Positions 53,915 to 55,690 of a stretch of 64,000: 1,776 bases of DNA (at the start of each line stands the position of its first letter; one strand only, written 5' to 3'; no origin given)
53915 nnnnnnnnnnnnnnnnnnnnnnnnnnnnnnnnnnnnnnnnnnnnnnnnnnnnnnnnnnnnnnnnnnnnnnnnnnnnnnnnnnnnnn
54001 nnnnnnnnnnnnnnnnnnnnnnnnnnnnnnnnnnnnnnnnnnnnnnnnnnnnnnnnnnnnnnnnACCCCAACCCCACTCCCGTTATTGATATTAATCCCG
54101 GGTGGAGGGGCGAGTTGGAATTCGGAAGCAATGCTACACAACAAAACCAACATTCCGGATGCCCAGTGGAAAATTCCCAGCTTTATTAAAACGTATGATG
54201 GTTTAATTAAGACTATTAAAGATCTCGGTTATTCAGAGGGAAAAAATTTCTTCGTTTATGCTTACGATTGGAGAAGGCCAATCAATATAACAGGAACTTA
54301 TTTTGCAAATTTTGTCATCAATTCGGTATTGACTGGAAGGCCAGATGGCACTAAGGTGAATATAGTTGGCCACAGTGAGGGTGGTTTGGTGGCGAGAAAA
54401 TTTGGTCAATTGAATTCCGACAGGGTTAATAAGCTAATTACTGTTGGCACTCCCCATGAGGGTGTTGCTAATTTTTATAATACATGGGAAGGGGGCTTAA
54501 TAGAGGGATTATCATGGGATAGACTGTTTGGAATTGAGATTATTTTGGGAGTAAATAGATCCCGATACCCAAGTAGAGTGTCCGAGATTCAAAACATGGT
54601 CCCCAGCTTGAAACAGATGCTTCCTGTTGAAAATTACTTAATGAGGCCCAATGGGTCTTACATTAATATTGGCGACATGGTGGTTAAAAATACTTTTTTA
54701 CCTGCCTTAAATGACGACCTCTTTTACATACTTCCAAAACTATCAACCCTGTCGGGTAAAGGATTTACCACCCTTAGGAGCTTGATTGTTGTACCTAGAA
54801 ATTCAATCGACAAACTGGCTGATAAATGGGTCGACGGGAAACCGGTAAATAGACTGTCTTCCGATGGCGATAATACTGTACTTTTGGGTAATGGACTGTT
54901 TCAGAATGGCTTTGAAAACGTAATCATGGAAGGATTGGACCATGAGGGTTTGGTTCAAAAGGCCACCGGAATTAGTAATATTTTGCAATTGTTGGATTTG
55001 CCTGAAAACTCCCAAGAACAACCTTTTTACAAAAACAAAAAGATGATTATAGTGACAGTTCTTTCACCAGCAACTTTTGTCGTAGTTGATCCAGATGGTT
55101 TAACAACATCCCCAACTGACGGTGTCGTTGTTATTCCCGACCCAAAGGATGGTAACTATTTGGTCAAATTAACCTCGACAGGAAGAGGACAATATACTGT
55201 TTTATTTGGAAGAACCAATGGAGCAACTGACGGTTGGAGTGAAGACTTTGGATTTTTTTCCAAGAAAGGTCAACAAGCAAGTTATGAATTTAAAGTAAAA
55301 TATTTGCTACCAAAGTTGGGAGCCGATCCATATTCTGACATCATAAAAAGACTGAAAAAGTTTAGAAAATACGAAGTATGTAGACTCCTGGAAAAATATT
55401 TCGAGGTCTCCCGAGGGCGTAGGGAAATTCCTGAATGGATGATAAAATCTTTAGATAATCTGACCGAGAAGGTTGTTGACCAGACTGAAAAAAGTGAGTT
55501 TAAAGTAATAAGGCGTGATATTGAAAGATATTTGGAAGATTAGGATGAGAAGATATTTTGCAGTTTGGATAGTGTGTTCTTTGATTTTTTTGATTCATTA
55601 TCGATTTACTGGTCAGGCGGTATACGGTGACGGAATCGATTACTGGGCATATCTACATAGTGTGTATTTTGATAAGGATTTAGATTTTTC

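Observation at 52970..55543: Unusual secreted fusion: Kelch beta-propeller + Pro/Thr linker + LCAT-family lipase/acyltransferase domain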

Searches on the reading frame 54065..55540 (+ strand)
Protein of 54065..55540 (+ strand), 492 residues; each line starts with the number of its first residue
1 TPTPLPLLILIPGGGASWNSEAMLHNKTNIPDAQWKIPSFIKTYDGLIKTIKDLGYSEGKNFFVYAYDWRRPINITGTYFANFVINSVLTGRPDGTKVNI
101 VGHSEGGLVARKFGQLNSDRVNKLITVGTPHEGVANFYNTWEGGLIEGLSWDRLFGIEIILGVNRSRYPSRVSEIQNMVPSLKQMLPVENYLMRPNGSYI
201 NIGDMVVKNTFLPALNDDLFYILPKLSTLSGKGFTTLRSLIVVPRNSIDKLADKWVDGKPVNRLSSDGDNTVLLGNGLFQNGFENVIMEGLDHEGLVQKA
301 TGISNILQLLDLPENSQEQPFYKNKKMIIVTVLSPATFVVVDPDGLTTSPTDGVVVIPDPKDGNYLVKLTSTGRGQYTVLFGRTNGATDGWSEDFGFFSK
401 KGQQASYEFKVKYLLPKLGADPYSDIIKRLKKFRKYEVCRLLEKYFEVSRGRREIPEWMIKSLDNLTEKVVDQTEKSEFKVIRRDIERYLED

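Call 18: find_homologous_proteins(query=window:54065-55540:+, max_evalue=0.001)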
Query window:54065-55540:+ (492 aa): 60 proteins with E <= 0.001 among 8000 candidates.
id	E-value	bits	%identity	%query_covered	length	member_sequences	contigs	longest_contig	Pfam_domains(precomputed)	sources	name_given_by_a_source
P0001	0.0e+0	1121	100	100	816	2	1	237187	PF02089.22,PF24996.1,PF13964.13,PF24681.2,PF13415.13,PF02450.22,PF01344.32,PF07819.20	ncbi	-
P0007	7.0e-87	310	38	86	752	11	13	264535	PF02089.22,PF12697.14,PF02450.22,PF00561.27,PF07819.20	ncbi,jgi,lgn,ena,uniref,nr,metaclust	ncbi:MAG: Triacylglycerol lipase [Candidatus Amesbacteria bacterium GW2011_GWA1_46_35]|uniref:Triacy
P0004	1.4e-79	286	38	87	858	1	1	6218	PF07646.22,PF13418.13,PF24681.2,PF13415.13,PF24981.2,PF01344.32,PF00561.27,PF02089.22,PF24996.1,PF13964.13,PF02450.22,PF07819.20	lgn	-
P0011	1.2e-72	263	33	86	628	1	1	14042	PF02089.22,PF12697.14,PF02450.22,PF00561.27,PF07819.20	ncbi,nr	ncbi:MAG: Triacylglycerol lipase [Candidatus Amesbacteria bacterium GW2011_GWB1_47_26]|nr:MAG: Triac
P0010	1.7e-72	263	33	86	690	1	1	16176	PF02089.22,PF12697.14,PF02450.22,PF00561.27,PF07819.20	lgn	-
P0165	2.1e-67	246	37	78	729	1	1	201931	PF02089.22,PF06439.19,PF02450.22,PF07819.20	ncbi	ncbi:MAG: esterase/lipase family protein [Patescibacteria group bacterium]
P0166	1.7e-62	230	35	82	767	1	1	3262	PF02089.22,PF06439.19,PF02450.22,PF00561.27,PF07819.20,PF24096.3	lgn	-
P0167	3.6e-55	206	32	78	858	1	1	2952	PF02089.22,PF06028.18,PF02450.22,PF00561.27,PF07819.20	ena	-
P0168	1.6e-54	203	35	80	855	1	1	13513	PF02089.22,PF06028.18,PF02450.22,PF00561.27,PF07819.20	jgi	-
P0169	1.9e-49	187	39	54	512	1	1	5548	PF02089.22,PF02450.22,PF00561.27,PF07819.20,PF24096.3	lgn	-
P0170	3.5e-48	183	32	77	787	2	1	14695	PF02089.22,PF06028.18,PF02450.22,PF00561.27,PF07819.20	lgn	-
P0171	1.3e-47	181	40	56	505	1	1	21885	PF02089.22,PF06439.19,PF02450.22,PF00561.27,PF07819.20,PF24096.3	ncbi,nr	ncbi:MAG: alpha/beta fold hydrolase, partial [bacterium]|nr:alpha/beta fold hydrolase [bacterium]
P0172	9.1e-47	178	33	81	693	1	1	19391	PF02089.22,PF02450.22,PF00561.27,PF07819.20,PF24096.3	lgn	-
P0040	2.4e-46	176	35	77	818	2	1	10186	PF02089.22,PF02450.22,PF00561.27,PF07819.20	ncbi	-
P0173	1.5e-43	167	32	74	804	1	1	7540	PF02089.22,PF22847.3,PF02450.22,PF04041.20,PF00561.27,PF07819.20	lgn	-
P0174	1.0e-41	161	30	76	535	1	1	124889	PF02089.22,PF02450.22,PF00561.27,PF07819.20,PF12146.16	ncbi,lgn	-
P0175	5.4e-40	155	30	79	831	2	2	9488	PF02089.22,PF02450.22,PF00561.27,PF07819.20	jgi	-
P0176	6.0e-40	155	34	68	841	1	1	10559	PF02089.22,PF02450.22,PF00561.27,PF07819.20,PF24096.3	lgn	-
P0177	5.7e-39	152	31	74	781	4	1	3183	PF02089.22,PF22847.3,PF02450.22,PF04041.20,PF07819.20,PF04616.21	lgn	-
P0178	1.1e-37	148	31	79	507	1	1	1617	PF05057.21,PF02450.22,PF07819.20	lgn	-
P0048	8.5e-37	145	32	74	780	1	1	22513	PF02089.22,PF22847.3,PF06028.18,PF02450.22,PF04041.20,PF00561.27,PF07819.20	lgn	-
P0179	3.6e-36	143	28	89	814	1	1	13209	PF02089.22,PF02450.22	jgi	jgi:pimeloyl-ACP methyl ester carboxylesterase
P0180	1.6e-34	137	30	78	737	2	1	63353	PF02089.22,PF02450.22,PF04041.20,PF07819.20,PF24096.3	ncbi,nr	ncbi:hypothetical protein HYW54_01480 [Candidatus Gottesmanbacteria bacterium]|nr:hypothetical prote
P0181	4.2e-32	129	29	76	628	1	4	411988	PF02089.22,PF01674.25,PF02450.22,PF07819.20,PF24096.3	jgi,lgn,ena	-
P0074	4.0e-31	126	31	62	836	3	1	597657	PF02089.22,PF02450.22,PF07819.20,PF24096.3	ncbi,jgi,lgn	ncbi:MAG: lipase/acyltransferase domain-containing protein [Patescibacteria group bacterium]|jgi:pim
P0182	7.2e-31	125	27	76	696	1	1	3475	PF02089.22,PF02450.22,PF07819.20,PF24096.3,PF22888.2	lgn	-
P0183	2.9e-25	107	29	79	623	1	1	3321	PF02089.22,PF01674.25,PF02450.22,PF07819.20,PF24096.3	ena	-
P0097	7.2e-24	102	26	79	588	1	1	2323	PF02089.22,PF02450.22,PF00561.27,PF07819.20,PF12146.16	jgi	jgi:pimeloyl-ACP methyl ester carboxylesterase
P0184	3.1e-21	94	28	78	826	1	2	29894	PF01674.25,PF02450.22,PF00561.27,PF07819.20,PF02012.27,PF15902.13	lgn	-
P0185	1.2e-20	92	29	74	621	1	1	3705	PF02089.22,PF01674.25,PF02450.22,PF07819.20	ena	-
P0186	1.5e-20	91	31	69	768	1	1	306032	PF02089.22,PF01674.25,PF02450.22,PF07819.20,PF24096.3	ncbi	-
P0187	7.6e-19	86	27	70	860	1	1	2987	PF02089.22,PF01674.25,PF02450.22,PF07819.20,PF24096.3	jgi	-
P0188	1.5e-17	81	29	67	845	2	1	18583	PF02089.22,PF02450.22,PF07819.20,PF24096.3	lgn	-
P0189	2.0e-16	78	29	57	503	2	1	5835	PF02089.22,PF01674.25,PF02450.22,PF07819.20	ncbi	ncbi:MAG: hypothetical protein AAB791_00915, partial [Patescibacteria group bacterium]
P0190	4.5e-16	77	29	50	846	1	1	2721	PF02089.22,PF06028.18,PF01674.25,PF02450.22,PF00561.27,PF28492.1,PF07819.20,PF24096.3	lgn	-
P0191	8.3e-16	76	28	77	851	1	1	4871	PF02089.22,PF13229.13,PF01674.25,PF02450.22,PF07819.20,PF24096.3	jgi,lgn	-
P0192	3.9e-15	73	26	63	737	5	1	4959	PF02089.22,PF02450.22,PF07819.20,PF24096.3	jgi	-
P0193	1.0e-7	49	51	15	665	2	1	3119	PF05057.21,PF02450.22,PF00561.27,PF07819.20,PF12146.16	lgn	-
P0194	1.7e-7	48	33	26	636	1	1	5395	PF02089.22,PF13229.13,PF01674.25,PF02450.22,PF00561.27,PF28492.1,PF07819.20,PF24096.3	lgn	-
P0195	1.8e-7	48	28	36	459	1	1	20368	PF02450.22,PF07819.20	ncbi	-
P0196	1.8e-7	48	32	29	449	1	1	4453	PF02450.22,PF07819.20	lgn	-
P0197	4.7e-7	47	64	9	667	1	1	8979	PF02089.22,PF00561.27,PF07819.20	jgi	jgi:pimeloyl-ACP methyl ester carboxylesterase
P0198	5.7e-7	47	36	26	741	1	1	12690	PF02450.22,PF00561.27,PF07819.20,PF12146.16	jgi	jgi:pimeloyl-ACP methyl ester carboxylesterase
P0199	1.4e-6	45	29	36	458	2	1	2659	PF05057.21,PF02450.22,PF07819.20,PF24096.3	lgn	-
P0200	5.1e-6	43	48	15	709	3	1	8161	PF02450.22,PF00561.27,PF07819.20,PF12146.16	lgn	-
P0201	5.6e-6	43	31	32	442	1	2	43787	PF12697.14,PF02450.22,PF00561.27,PF07819.20,PF12146.16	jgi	jgi:pimeloyl-ACP methyl ester carboxylesterase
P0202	6.0e-6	43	41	19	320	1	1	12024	PF02089.22,PF06028.18,PF02450.22,PF00561.27,PF07819.20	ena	-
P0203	8.5e-6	43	34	31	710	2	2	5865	PF02450.22,PF00561.27,PF07819.20,PF12146.16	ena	-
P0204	1.1e-5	42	36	22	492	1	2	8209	PF02450.22,PF00561.27,PF07819.20,PF12146.16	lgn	-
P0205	1.3e-5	42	31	31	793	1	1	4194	PF02494.23,PF02450.22,PF00561.27,PF07819.20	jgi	-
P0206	1.7e-5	42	39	27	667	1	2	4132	PF06028.18,PF02450.22,PF00561.27,PF07819.20,PF12146.16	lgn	-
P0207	1.7e-5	42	32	27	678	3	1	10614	PF06028.18,PF02450.22,PF00561.27,PF07819.20,PF12146.16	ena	-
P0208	2.2e-5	41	40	18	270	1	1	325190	PF02450.22,PF07819.20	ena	-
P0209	1.1e-4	39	38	16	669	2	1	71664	PF12697.14,PF02450.22,PF00561.27,PF07819.20,PF24096.3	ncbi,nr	ncbi:MAG: alpha/beta fold hydrolase [Armatimonadetes bacterium]|nr:alpha/beta fold hydrolase [Armati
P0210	2.4e-4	38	28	29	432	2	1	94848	PF02450.22,PF07819.20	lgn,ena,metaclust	metaclust:\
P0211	3.5e-4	37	34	26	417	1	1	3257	PF05057.21,PF02450.22,PF07819.20,PF24096.3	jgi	jgi:pimeloyl-ACP methyl ester carboxylesterase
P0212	3.8e-4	37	38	21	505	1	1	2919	PF02450.22,PF07819.20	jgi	jgi:pimeloyl-ACP methyl ester carboxylesterase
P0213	4.2e-4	37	47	15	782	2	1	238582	PF02450.22,PF00561.27,PF07819.20,PF12146.16,PF07833.17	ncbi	ncbi:MAG TPA: alpha/beta fold hydrolase [Symbiobacteriaceae bacterium]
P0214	4.3e-4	37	33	20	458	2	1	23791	PF02450.22,PF07819.20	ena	-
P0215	5.0e-4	37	28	34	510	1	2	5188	PF02450.22,PF07819.20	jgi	jgi:pimeloyl-ACP methyl ester carboxylesterase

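Call 30: search_solved_structures(query=window:54065-55540:+, max_evalue=10, show_alignments=0)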
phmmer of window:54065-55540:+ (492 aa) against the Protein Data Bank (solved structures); distinct sequences matched with E-value up to 10: 18.
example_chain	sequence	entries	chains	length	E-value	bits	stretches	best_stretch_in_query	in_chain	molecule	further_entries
7cof_A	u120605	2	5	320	2e-06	29.9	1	88-143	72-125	Alpha/beta hydrolase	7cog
1ys1_X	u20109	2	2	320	2.4e-06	29.6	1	88-140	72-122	Lipase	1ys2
1hqd_A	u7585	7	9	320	2.4e-06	29.6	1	88-140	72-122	LIPASE | TRIACYL-GLYCEROL-HYDROLASE | TRIACYL-GLYCEROL HYDROLASE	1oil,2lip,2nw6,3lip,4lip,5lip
8xy5_A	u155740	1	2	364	1.2e-05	27.2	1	91-138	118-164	Alpha/beta hydrolase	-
1qge_D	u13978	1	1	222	4.3e-05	25.4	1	93-134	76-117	PROTEIN (TRIACYLGLYCEROL HYDROLASE)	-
1tah_B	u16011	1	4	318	5.3e-05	25.1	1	93-134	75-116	LIPASE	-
1cvl_A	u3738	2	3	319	5.3e-05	25.1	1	93-134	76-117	TRIACYLGLYCEROL HYDROLASE | Lipase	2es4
9g8u_A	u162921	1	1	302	0.00026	22.8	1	77-149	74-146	Lactonizing lipase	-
1ex9_A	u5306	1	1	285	0.017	16.9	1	89-134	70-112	LACTONIZING LIPASE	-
4x90_A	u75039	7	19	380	0.027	16.2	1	44-137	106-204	Group XV phospholipase A2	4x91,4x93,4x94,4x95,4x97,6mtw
4x92_A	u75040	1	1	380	0.068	14.9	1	44-137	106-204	Group XV phospholipase A2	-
3pf8_A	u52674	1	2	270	0.41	12.3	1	81-128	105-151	Cinnamoyl esterase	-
8k9r_A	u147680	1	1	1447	1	11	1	92-132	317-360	GPI inositol-deacylase,MCherry protein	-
3qm1_A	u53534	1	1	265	1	11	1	81-128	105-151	Cinnamoyl esterase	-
8k9q_A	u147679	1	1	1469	1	11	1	92-132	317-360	GPI inositol-deacylase,fused thermostable green fluorescent protein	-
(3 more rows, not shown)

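Call 35: search_solved_structures(query=A2, max_evalue=1, show_alignments=2)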
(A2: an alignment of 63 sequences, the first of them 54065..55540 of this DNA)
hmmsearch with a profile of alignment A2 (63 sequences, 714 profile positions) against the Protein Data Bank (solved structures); distinct sequences matched with E-value up to 1: 82 (the best 60 are shown).
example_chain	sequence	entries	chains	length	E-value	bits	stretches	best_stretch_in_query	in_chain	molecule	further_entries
4r1d_A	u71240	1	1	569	3.9e-13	52.4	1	254-314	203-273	Uncharacterized protein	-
4x90_A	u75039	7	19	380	1.8e-12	50.2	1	239-497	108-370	Group XV phospholipase A2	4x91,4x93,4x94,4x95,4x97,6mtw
4x92_A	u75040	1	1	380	9.9e-11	44.4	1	239-497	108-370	Group XV phospholipase A2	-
5bv7_A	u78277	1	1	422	2e-10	43.4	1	200-341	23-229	Phosphatidylcholine-sterol acyltransferase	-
4xx1_A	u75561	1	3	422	2e-10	43.4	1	200-341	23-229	Phosphatidylcholine-sterol acyltransferase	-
5txf_A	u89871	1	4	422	2.1e-10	43.3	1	200-341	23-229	Phosphatidylcholine-sterol acyltransferase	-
4xwg_A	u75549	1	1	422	2.3e-10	43.2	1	200-341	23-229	Phosphatidylcholine-sterol acyltransferase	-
9mxz_B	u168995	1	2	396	6.8e-10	41.6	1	236-341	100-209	Phosphatidylcholine-sterol acyltransferase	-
4x96_D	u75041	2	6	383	7.2e-10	41.6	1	235-341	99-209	Phosphatidylcholine-sterol acyltransferase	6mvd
6nkc_A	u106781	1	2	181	3.8e-09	39.2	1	265-322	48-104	Lipase, Lip_vut1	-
7x2p_A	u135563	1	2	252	7.3e-09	38.2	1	264-335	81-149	Putative lipase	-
8xy5_A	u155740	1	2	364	1.7e-08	37.1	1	271-328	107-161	Alpha/beta hydrolase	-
7r1k_A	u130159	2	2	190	2.4e-08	36.5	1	265-322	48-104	Lipase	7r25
5ct8_A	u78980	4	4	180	3e-08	36.2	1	239-322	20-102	Quadruple mutant lipase A | Esterase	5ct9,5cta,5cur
1hqd_A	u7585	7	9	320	3.2e-08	36.1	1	271-328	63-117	LIPASE | TRIACYL-GLYCEROL-HYDROLASE | TRIACYL-GLYCEROL HYDROLASE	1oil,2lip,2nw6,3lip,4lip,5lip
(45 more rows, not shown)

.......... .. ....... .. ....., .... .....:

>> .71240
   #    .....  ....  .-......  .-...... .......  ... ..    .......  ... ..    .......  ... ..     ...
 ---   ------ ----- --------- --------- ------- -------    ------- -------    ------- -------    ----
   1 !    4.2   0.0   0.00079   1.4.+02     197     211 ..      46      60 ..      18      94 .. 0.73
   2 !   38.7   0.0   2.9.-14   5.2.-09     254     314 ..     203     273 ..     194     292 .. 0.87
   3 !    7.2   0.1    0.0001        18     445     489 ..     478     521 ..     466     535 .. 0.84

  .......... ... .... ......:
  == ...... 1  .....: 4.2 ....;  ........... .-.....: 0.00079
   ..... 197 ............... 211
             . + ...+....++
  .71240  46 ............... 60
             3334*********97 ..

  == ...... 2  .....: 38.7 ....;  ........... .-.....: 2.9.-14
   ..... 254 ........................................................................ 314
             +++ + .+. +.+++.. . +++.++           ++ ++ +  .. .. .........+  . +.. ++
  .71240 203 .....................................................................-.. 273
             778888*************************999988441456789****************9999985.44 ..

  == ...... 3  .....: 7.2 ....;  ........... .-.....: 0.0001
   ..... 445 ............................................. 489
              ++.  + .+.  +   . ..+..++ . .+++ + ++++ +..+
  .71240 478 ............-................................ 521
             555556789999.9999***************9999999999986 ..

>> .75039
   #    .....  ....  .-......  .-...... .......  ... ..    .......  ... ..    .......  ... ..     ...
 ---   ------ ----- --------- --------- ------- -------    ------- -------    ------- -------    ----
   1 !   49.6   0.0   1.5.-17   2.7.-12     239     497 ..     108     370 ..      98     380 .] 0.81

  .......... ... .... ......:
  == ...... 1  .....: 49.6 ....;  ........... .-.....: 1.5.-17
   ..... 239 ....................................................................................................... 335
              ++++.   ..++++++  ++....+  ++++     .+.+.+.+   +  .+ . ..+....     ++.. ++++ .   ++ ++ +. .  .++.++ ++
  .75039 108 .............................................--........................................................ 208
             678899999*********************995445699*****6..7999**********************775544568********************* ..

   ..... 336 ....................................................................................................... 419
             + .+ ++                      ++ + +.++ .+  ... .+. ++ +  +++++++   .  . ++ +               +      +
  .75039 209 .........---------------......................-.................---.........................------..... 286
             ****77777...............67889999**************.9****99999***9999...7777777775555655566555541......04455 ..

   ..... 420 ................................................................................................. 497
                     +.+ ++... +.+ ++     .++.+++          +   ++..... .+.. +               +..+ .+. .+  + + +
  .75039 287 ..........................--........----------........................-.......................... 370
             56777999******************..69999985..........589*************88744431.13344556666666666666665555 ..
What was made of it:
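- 54083..54994 (+): LCAT/LPLA2-like alpha/beta-hydrolase (lipase) domain (residues 372-675). The family profile hits LPLA2 at 1.8e-12 and LCAT at 2e-10 (call 35).
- Closest known: Lysosomal phospholipase A2. Same: The family profile aligns across all three catalytic residues of LPLA2 (call 35).
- Weak profile hits include PHB depolymerase PhaZ7, cinnamoyl esterase and family I/II lipases (calls 30 and 35). This covers the YxW............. stretch, plus weaker matches at the PG strand and GDxTV (call 35).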

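Call 42: find_related_loci(query=A2, collection=genome_contigs, flank=4000)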
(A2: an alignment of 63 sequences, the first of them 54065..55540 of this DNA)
Query A2 (492 aa) in genome_contigs; peptide patterns used: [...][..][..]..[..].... (x = any residue, [..] = any of these).
600 stretches matched a pattern (row limit reached: there are more); 157 encode a relative of the query (tblastn E <= 1e-3); the best 80 are kept; 80 distinct loci.
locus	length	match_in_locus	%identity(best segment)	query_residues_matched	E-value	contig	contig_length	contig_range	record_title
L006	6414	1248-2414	29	8-400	3e-50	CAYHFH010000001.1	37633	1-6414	MAG TPA_asm: uncultured Gammaproteobacteria bacterium isolate ERP119705_co10_87 genome assembly, contig: NODE_868_length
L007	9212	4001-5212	30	8-409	5e-52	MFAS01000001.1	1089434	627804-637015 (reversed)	MAG: Candidatus Collierbacteria bacterium RIFOXYD2_FULL_45_13 RIFOXYD2_FULL_OP11_Collierbacteria_45_13, whole genome sho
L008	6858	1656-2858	29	8-407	3e-46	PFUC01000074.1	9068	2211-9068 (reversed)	MAG: Candidatus Collierbacteria bacterium CG_4_9_14_3_um_filter_43_16 CG_4_9_14_3_um_filter_150_scaffold_12376_c, whole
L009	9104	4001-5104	31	8-391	1e-45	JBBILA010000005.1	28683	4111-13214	MAG: Candidatus Microgenomates bacterium isolate SIS170217_bin_199 NODE_232_length_28683_cov_9.15492, whole genome shotg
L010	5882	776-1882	31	8-382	7e-45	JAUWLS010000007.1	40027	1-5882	MAG: Candidatus Shapirobacteria bacterium isolate CSMAG_2378 CSMAG_2378_k141_408803_length_40027_cov_9.0000, whole genom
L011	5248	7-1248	31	9-429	2e-41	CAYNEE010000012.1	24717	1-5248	MAG TPA_asm: uncultured Gammaproteobacteria bacterium isolate binchicken_co117_38 genome assembly, contig: NODE_3808_len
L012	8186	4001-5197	31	8-380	4e-40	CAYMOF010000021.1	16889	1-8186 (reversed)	MAG TPA_asm: uncultured Candidatus Saccharibacteria bacterium isolate SRP141376_co2_385 genome assembly, contig: NODE_68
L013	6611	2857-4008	30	8-379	3e-30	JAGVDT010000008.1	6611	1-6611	MAG: Candidatus Paceibacterota bacterium isolate WC_15 c_000000142124, whole genome shotgun sequence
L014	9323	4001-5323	26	8-393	8e-27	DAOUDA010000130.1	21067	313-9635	MAG TPA_asm: Chloroflexaceae bacterium isolate H89_884 83545, whole genome shotgun sequence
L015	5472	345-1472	28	4-375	1e-22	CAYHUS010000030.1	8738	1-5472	MAG TPA_asm: uncultured Candidatus Saccharibacteria bacterium isolate ERP119705_co17_43 genome assembly, contig: NODE_12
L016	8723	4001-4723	30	44-274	8e-21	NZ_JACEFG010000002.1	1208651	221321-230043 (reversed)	Halobacillus locisalis strain KCTC 3788 NODE_2_length_1208651_cov_124.826, whole genome shotgun sequence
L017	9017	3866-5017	29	32-380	4e-23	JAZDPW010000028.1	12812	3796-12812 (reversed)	MAG: Candidatus Jorgensenbacteria bacterium isolate MEGAHIT-group-0.89 k141_2754938, whole genome shotgun sequence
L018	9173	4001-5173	27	8-379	5e-24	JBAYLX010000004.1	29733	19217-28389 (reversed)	MAG: Candidatus Paceibacterota bacterium isolate SO_2016_LW1_25 scaffold01294_LW64-88_2016, whole genome shotgun sequenc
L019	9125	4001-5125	25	57-369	1e-11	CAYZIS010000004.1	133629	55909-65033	MAG TPA_asm: uncultured Thermodesulfobacteriota bacterium isolate binchicken_co181_551 genome assembly, contig: NODE_81_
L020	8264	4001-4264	44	56-133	1e-11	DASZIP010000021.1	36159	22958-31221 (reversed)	MAG TPA_asm: Candidatus Methylacidiphilales bacterium isolate SMAG_U6605 k141_256204, whole genome shotgun sequence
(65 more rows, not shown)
